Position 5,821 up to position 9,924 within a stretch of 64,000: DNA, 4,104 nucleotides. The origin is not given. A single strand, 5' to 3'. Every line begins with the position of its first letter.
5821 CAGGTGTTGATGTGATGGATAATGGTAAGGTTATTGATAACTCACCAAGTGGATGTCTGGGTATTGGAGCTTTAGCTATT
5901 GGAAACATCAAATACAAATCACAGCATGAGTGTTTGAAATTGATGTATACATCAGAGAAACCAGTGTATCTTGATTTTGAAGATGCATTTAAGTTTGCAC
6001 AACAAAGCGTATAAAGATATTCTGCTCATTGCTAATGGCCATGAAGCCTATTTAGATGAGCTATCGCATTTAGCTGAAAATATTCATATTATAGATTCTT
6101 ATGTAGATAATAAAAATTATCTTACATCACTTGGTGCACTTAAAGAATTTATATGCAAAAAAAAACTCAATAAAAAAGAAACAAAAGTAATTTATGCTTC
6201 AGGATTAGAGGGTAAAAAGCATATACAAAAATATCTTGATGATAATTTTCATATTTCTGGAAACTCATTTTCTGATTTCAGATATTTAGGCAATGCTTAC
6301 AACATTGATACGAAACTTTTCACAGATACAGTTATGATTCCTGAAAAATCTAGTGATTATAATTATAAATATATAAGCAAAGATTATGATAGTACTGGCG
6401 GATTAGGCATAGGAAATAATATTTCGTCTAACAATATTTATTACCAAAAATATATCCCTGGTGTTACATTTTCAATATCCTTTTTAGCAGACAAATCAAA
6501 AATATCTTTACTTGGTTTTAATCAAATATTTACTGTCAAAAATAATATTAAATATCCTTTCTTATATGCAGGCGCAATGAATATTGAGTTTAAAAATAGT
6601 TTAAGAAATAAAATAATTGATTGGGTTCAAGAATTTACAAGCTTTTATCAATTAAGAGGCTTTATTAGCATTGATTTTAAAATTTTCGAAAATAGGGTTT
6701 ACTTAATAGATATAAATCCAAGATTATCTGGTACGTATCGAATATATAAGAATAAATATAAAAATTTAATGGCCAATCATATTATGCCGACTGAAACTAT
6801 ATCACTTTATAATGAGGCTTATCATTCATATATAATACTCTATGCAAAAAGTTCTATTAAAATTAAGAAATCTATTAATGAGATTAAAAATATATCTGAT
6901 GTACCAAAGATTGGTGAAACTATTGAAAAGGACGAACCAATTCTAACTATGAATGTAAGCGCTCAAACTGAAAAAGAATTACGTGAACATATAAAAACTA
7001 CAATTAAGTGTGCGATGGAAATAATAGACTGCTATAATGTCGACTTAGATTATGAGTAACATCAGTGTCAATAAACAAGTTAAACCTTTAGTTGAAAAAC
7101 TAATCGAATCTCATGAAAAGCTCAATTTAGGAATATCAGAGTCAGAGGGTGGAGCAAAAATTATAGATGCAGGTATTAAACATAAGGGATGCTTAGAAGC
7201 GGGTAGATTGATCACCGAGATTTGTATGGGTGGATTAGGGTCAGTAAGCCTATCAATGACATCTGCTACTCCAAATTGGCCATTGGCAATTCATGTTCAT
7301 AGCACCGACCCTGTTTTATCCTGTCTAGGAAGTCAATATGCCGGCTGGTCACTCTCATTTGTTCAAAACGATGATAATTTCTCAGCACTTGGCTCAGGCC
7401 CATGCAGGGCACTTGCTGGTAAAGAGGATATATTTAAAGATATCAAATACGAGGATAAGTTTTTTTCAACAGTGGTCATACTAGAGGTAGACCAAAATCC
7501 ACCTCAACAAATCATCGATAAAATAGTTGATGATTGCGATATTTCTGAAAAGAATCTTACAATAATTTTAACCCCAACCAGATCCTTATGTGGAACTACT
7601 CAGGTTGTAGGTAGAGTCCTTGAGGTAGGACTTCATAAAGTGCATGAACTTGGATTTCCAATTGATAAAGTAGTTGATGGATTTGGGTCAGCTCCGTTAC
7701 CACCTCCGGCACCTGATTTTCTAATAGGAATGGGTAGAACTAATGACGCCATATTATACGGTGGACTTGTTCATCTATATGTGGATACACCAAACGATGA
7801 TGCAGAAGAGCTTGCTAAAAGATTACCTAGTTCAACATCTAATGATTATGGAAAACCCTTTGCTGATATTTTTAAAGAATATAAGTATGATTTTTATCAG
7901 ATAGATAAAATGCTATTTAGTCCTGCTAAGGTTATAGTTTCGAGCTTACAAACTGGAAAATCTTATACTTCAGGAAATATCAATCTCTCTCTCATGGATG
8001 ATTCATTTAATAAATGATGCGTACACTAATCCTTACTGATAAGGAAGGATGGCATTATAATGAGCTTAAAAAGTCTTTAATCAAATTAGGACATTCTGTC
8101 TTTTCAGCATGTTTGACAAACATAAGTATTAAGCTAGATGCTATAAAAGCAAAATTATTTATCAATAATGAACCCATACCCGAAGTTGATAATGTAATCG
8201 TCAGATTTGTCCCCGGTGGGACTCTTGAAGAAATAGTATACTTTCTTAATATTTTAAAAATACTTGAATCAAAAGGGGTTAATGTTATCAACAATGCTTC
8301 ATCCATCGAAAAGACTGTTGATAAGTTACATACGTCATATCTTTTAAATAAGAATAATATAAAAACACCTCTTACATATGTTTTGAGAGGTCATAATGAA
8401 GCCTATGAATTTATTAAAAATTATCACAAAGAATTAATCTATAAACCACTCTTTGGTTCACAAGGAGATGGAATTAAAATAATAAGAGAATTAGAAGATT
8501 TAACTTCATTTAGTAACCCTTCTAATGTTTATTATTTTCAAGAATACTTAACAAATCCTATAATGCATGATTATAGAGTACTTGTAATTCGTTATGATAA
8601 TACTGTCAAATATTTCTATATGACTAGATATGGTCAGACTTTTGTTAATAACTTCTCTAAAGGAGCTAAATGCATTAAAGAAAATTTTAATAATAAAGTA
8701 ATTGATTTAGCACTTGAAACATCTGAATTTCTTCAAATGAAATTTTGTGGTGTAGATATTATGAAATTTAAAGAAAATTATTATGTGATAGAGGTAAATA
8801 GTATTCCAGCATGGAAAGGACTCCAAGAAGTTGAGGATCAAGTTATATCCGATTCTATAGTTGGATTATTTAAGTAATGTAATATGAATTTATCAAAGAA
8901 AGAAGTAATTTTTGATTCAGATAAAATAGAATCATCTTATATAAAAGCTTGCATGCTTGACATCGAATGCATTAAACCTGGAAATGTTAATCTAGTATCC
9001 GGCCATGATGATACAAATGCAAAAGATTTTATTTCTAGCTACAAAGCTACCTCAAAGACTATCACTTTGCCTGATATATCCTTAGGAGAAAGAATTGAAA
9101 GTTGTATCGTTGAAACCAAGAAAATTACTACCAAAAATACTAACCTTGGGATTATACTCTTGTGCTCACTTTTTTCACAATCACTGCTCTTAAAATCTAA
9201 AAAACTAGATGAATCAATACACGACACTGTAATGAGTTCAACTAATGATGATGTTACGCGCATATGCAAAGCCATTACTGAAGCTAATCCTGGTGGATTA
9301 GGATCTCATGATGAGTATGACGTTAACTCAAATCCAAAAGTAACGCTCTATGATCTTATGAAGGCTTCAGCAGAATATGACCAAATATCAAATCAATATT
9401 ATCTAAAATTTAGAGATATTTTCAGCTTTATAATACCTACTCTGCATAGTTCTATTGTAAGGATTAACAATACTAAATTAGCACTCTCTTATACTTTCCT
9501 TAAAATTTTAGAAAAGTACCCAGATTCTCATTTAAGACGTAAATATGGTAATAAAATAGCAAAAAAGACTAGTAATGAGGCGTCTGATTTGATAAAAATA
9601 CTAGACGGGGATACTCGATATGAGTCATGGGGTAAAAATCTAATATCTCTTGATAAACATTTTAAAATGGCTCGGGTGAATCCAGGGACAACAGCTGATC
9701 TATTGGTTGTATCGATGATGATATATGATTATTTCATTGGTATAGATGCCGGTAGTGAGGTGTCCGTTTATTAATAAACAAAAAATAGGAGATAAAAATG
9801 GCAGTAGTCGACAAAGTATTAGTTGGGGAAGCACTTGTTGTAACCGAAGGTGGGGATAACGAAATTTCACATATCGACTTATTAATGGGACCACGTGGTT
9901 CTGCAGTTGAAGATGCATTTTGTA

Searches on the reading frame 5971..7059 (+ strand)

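Call 25: search_protein_families(library=ncbifam, proteins=[window:5971-7059:+])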
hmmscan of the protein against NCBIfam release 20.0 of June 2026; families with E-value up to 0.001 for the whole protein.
window:5971-7059:+ (362 aa): 4 families
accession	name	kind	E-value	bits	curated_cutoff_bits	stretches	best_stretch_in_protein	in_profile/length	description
NF040722.1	MfnD_Meth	equivalog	6.4e-11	42.2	400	1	106-255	117-254/288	tyramine--L-glutamate ligase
NF005315.0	PRK06849.1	equivalog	1e-08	34.6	406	1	199-315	222-342/389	hypothetical protein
NF009406.0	PRK12767.1-5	equivalog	2.1e-05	23.8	271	1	212-299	231-320/327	carbamoyl phosphate synthase-like protein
NF003671.0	PRK05294.1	equivalog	0.0009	16.9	599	0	207-259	793-845/1058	carbamoyl-phosphate synthase large subunit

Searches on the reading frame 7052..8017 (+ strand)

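Call 25: search_protein_families(library=ncbifam, proteins=[window:7052-8017:+])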
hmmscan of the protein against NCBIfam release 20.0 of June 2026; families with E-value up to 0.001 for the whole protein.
window:7052-8017:+ (321 aa): 1 family
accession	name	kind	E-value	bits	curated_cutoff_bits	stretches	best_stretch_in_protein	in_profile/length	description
TIGR03120.1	one_C_mch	equivalog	1.5e-122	408.6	228.8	1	5-320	1-313/313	methenyltetrahydromethanopterin cyclohydrolase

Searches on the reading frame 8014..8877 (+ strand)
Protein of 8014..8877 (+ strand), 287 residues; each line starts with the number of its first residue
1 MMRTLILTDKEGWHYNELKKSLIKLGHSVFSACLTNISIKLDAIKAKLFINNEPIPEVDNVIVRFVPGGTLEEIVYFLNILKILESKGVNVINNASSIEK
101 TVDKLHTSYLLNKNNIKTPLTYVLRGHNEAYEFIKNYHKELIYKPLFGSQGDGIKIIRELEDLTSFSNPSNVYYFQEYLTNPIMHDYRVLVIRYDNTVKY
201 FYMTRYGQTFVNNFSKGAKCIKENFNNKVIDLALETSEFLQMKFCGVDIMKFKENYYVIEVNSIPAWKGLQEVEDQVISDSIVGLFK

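Call 25: search_protein_families(library=ncbifam, proteins=[window:8014-8877:+])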
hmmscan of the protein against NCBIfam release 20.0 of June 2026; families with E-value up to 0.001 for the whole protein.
window:8014-8877:+ (287 aa): 21 families
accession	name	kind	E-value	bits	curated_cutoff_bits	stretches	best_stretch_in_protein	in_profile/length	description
NF040720.1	MptN_Meth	equivalog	1.1e-53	182.3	350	1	5-284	4-288/291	tetrahydromethanopterin:alpha-L-glutamate ligase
TIGR00768.1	rimK_fam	subfamily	7.4e-41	140.3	143.4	1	6-278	4-268/276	RimK family alpha-L-glutamate ligase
TIGR02144.1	LysX_arch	equivalog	3.2e-29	101.9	275.6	1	79-283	63-272/281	lysine biosynthesis protein LysX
TIGR04443.1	F420_CofF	equivalog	1.6e-27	96.3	300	1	63-274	51-267/283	coenzyme gamma-F420-2:alpha-L-glutamate ligase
TIGR04356.1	grasp_GAK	hypoth_equivalog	7.9e-25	87.5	300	1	8-276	6-273/287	GAK system ATP-grasp enzyme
NF007764.0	PRK10446.1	equivalog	9.4e-14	51.4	331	1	16-281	16-281/300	30S ribosomal protein S6--L-glutamate ligase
NF003573.0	PRK05246.1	equivalog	5.7e-12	45.1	272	1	52-276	74-296/316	glutathione synthase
NF009110.0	PRK12458.1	subfamily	1.9e-11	43.5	408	1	48-262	76-301/349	glutathione synthetase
TIGR01380.1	glut_syn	equivalog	2.4e-11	43.2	299.05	1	54-275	75-294/312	glutathione synthase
NF009405.0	PRK12767.1-4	equivalog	1.2e-09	37.6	390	1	86-181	94-187/320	carbamoyl phosphate synthase-like protein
TIGR02068.2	cya_phycin_syn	equivalog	9.3e-09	33.8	850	1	97-194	207-306/862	cyanophycin synthetase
NF053643.1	Ddl_archaea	equivalog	1.2e-08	34.4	500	1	86-265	88-272/367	putative pseudomurein biosynthesis ATP-grasp protein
NF002378.0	PRK01372.1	subfamily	1.8e-06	26.9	243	1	95-265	94-271/305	D-alanine--D-alanine ligase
NF009406.0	PRK12767.1-5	equivalog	2.9e-05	23.3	271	1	83-262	92-268/327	carbamoyl phosphate synthase-like protein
NF038074.1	fam_STM4014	hypoth_equivalog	3.4e-05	23.4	175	0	81-158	90-175/349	STM4014 family protein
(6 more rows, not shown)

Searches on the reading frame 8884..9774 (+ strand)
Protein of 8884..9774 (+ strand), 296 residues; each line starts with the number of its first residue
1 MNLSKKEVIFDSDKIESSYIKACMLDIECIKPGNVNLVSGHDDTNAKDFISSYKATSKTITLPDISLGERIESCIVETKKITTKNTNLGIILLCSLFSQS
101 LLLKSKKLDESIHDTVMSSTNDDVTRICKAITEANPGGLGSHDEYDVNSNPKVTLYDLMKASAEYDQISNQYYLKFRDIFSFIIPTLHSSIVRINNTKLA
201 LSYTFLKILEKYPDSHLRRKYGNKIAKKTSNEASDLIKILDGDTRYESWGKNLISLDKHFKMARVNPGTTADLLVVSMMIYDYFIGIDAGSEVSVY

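Call 25: search_protein_families(library=ncbifam, proteins=[window:8884-9774:+])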
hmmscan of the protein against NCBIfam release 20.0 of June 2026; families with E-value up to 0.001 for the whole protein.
window:8884-9774:+ (296 aa): 2 families
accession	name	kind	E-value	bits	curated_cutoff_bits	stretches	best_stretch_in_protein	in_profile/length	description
TIGR03125.1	citrate_citG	equivalog_domain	1.5e-07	31.2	272.3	1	176-281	171-273/275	triphosphoribosyl-dephospho-CoA synthase CitG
TIGR03132.1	malonate_mdcB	equivalog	1.7e-06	27.7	282.35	1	174-281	164-269/272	triphosphoribosyl-dephospho-CoA synthase MdcB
